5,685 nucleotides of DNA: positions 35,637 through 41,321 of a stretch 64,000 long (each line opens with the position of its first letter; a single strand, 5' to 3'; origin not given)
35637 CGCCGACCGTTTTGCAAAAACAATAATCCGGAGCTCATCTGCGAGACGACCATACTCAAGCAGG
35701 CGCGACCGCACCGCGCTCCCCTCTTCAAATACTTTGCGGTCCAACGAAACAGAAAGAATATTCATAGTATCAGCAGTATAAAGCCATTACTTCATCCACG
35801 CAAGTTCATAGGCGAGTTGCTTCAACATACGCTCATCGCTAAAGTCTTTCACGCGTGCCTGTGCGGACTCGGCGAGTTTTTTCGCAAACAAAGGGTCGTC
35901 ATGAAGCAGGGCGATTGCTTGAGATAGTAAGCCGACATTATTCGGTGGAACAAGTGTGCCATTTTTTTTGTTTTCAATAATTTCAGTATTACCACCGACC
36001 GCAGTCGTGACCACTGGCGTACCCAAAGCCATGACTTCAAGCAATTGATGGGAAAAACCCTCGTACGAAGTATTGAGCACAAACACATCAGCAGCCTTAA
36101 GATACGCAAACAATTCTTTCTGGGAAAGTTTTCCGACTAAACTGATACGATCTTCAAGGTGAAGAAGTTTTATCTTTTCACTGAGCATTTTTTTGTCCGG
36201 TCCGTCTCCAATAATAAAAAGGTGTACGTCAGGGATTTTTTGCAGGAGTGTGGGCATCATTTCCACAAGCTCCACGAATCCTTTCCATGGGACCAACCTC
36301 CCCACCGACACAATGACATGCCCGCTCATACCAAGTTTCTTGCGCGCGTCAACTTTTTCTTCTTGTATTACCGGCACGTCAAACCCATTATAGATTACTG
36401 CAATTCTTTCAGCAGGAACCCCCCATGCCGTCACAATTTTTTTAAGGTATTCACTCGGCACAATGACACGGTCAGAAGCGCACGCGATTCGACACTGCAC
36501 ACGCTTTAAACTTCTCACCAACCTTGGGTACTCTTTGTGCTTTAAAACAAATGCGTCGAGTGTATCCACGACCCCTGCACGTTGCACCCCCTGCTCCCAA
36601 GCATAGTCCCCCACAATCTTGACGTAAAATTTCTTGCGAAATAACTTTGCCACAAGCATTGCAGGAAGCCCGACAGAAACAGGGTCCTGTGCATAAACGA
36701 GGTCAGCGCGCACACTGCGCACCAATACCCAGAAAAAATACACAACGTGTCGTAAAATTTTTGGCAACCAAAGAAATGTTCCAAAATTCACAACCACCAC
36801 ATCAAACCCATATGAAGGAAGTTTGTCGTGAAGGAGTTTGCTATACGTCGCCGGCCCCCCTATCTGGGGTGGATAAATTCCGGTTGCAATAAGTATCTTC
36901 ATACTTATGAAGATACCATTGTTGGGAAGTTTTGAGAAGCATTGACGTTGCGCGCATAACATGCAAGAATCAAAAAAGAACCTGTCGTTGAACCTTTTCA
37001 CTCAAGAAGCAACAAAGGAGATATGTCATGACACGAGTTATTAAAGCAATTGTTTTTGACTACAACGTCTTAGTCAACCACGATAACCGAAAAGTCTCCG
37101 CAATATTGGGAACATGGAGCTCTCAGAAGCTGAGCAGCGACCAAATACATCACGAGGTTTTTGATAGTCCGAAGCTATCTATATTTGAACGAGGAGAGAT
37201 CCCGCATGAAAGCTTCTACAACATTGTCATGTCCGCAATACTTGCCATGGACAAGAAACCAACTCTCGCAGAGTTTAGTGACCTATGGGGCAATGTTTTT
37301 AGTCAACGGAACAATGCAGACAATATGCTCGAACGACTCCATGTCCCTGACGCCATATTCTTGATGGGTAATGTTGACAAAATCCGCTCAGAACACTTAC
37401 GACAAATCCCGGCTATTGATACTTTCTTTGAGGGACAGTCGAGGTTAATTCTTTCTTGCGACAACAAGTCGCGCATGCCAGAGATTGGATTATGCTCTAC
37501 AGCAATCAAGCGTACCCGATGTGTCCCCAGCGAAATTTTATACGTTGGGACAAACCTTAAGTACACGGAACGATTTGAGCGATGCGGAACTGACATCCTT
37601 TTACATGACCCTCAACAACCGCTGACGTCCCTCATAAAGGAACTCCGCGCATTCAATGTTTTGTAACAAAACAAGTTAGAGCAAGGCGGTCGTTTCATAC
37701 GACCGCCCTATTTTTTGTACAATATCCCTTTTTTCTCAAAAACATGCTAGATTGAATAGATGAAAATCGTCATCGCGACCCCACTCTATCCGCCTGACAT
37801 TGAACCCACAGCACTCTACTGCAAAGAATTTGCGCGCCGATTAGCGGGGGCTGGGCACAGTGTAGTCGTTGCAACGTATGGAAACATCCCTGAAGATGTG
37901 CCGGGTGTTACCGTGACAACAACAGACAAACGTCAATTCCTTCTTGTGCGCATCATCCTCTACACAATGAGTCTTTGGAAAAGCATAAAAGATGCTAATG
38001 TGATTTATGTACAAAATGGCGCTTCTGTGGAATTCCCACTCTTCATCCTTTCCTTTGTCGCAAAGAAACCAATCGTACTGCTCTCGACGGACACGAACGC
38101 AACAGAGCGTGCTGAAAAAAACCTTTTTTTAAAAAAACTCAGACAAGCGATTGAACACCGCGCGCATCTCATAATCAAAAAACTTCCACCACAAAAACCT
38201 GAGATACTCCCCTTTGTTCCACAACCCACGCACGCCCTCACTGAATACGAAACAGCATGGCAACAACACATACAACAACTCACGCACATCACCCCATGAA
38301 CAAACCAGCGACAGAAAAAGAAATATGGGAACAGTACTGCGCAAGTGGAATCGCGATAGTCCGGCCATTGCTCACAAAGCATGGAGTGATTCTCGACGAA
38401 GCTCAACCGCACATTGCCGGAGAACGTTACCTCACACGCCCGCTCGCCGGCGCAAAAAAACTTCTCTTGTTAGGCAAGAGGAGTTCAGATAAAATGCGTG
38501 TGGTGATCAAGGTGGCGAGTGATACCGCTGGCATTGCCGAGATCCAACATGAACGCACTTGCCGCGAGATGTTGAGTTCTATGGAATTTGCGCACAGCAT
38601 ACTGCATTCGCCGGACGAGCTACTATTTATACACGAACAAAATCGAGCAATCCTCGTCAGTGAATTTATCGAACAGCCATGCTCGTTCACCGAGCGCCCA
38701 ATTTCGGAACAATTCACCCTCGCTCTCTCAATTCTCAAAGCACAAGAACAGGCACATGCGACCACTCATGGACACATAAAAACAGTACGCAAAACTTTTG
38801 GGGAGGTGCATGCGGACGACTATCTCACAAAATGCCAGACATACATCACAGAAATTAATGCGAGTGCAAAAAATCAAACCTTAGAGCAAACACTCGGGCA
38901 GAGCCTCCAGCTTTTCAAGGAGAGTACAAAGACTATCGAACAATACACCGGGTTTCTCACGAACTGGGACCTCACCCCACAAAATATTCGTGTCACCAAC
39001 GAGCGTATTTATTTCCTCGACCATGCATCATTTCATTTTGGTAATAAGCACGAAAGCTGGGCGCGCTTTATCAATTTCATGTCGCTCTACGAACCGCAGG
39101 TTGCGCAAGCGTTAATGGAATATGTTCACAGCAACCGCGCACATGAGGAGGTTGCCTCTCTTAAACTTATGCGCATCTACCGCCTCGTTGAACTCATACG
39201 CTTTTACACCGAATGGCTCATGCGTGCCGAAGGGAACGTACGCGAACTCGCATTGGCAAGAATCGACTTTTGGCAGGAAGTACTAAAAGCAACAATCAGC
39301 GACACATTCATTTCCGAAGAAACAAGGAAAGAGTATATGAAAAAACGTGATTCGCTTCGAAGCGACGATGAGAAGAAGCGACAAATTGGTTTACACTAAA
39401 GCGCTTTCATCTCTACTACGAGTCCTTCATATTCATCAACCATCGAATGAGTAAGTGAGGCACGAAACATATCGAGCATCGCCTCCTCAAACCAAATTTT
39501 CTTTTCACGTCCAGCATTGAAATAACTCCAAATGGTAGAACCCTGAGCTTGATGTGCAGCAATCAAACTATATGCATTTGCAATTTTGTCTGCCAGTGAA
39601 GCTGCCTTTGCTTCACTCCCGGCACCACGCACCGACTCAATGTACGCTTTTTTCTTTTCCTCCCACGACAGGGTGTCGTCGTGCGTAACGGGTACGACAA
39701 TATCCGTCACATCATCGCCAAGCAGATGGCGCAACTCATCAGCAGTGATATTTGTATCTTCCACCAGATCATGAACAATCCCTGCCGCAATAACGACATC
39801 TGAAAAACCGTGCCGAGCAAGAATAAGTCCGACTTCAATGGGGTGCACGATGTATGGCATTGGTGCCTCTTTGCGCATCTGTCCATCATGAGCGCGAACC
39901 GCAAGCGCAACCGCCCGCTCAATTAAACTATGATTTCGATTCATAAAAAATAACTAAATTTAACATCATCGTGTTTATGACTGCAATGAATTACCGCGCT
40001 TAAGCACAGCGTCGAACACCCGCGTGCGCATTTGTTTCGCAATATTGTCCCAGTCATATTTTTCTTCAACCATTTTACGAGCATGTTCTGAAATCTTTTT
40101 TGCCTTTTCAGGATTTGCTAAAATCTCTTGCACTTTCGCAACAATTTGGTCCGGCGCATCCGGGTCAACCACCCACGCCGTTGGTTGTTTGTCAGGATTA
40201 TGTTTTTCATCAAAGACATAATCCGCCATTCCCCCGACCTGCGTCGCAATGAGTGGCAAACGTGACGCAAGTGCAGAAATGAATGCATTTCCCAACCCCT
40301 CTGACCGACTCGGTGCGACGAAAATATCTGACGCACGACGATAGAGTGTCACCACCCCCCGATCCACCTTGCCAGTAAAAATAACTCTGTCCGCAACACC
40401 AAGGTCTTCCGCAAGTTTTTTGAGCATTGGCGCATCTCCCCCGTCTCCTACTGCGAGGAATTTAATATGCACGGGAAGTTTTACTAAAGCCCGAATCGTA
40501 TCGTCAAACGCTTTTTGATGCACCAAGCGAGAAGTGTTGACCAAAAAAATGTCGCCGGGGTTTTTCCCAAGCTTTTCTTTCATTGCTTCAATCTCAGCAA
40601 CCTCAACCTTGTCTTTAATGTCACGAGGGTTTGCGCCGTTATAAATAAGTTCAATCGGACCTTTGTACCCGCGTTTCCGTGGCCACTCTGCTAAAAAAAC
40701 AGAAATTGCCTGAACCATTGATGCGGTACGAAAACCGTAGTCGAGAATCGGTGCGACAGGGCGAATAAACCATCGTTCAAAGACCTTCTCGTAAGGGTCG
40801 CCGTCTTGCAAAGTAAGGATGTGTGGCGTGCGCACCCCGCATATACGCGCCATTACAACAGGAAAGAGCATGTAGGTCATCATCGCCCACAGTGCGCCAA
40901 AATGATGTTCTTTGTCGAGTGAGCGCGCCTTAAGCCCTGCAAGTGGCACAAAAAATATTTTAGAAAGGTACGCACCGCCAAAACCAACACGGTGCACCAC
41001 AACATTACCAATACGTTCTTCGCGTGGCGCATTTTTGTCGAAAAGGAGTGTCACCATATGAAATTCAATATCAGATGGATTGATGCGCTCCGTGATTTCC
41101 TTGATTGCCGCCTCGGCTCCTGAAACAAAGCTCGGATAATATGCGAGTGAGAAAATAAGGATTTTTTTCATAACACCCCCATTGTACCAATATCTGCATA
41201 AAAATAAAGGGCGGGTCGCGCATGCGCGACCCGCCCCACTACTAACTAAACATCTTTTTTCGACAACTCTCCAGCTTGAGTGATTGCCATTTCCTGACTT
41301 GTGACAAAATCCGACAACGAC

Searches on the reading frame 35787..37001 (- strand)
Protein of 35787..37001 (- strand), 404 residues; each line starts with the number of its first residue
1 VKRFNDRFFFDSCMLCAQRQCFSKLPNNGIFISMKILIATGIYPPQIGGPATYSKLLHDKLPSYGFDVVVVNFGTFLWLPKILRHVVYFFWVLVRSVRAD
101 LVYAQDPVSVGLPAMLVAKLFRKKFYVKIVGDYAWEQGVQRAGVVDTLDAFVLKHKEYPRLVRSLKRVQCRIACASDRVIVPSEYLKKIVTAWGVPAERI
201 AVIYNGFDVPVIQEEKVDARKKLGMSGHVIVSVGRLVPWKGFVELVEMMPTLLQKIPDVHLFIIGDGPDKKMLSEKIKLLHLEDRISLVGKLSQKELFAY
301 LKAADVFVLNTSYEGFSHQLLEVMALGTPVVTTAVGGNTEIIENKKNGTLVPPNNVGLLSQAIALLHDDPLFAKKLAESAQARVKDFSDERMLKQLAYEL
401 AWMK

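Call 49: search_protein_families(library=pfam, proteins=[window:35787-37001:-], max_evalue=0.0001)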
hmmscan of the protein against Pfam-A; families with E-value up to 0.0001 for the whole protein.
window:35787-37001:- (404 aa): 6 families
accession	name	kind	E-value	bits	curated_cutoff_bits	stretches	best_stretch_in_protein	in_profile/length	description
PF00534.26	Glycos_transf_1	-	7.1e-42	143.3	26.4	1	222-382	10-171/172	Glycosyl transferases group 1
PF13692.12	Glyco_trans_1_4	-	1.3e-34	119.9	27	1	228-369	2-142/142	Glycosyl transferases group 1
PF13439.12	Glyco_transf_4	-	1.9e-12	48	28.5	1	73-209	44-168/170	Glycosyltransferase Family 4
PF13579.12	Glyco_trans_4_4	-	2e-11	45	29.7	1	65-206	39-158/158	Glycosyl transferase 4-like domain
PF13524.12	Glyco_trans_1_2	-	6.9e-07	29.8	25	1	253-385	6-130/144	Glycosyl transferase-like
PF20706.3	GT4-conflict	-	9.2e-06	25.3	26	1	200-389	174-364/385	Family 4 Glycosyltransferase in conflict systems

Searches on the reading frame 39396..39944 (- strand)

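Call 49: search_protein_families(library=pfam, proteins=[window:39396-39944:-], max_evalue=0.0001)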
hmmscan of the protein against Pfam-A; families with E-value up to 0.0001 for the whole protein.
window:39396-39944:- (182 aa): 1 family
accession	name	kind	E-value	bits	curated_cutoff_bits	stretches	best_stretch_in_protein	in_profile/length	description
PF13328.12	HD_4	-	6.1e-14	52.5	27.2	1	11-134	1-141/156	HD domain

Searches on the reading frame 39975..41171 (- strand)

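Call 49: search_protein_families(library=pfam, proteins=[window:39975-41171:-], max_evalue=0.0001)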
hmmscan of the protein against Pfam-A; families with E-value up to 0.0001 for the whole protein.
window:39975-41171:- (398 aa): 5 families
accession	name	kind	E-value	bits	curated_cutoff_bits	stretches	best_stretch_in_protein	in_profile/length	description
PF00534.26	Glycos_transf_1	-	2.5e-33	115.5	26.4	1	194-367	2-172/172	Glycosyl transferases group 1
PF13692.12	Glyco_trans_1_4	-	2.5e-25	89.8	27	1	210-353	4-142/142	Glycosyl transferases group 1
PF20706.3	GT4-conflict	-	2.9e-10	40.2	26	1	278-380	279-384/385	Family 4 Glycosyltransferase in conflict systems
PF13439.12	Glyco_transf_4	-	4.2e-08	33.8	28.5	1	16-182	1-168/170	Glycosyltransferase Family 4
PF13524.12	Glyco_trans_1_2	-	6.1e-05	23.4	25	1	338-381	99-142/144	Glycosyl transferase-like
